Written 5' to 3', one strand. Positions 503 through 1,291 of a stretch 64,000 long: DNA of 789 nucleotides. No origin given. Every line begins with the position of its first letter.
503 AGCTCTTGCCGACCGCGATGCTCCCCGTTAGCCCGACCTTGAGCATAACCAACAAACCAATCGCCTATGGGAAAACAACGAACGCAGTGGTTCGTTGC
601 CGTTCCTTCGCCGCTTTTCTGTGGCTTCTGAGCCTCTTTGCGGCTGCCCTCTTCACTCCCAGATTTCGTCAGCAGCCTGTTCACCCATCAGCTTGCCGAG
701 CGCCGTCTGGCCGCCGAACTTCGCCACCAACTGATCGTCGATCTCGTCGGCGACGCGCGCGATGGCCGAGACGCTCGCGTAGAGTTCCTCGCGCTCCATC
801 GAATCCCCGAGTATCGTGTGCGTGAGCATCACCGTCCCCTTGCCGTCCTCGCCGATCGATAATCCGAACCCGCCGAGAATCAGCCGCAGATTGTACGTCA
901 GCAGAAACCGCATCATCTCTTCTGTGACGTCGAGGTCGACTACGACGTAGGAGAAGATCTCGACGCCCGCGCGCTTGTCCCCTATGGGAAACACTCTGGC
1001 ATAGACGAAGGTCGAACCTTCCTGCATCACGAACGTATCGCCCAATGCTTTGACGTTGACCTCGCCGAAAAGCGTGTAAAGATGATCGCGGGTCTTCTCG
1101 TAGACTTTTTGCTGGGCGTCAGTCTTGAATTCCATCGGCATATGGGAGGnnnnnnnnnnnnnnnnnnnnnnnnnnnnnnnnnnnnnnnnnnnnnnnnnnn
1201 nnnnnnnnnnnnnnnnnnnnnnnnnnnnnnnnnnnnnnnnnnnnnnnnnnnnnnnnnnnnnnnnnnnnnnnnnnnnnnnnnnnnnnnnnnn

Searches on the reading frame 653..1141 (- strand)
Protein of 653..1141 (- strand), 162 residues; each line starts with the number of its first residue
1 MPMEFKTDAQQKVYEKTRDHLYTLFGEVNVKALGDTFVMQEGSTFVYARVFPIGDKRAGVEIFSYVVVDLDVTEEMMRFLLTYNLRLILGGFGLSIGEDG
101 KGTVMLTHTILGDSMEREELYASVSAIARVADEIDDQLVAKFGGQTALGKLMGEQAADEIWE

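Call 3: search_protein_families(library=pfam, proteins=[window:653-1141:-], max_evalue=0.01)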
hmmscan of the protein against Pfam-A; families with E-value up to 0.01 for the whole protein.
window:653-1141:- (162 aa): 3 families
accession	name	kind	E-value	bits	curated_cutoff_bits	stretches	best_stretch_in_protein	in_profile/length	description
PF22551.1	TY-Chap1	-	1.3e-15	57.6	27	1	20-148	10-130/132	T3SS (YopN, CesT) and YbjN peptide-binding chaperone 1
PF10722.14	YbjN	-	0.0015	19.2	22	1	56-138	46-124/126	Putative bacterial sensory transduction regulator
PF22550.1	CesT_Tir_1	-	0.0033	17.8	27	1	67-131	59-118/131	CesT_Tir_1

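Call 4: search_protein_families(library=ncbifam, proteins=[window:653-1141:-], max_evalue=0.01)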
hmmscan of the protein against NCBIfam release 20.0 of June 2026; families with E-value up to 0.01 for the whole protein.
window:653-1141:- (162 aa): 0 families

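Call 79: search_protein_families(library=padloc, proteins=[window:653-1141:-], max_evalue=0.001)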
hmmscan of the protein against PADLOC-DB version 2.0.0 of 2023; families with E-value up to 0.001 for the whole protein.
window:653-1141:- (162 aa): 0 families
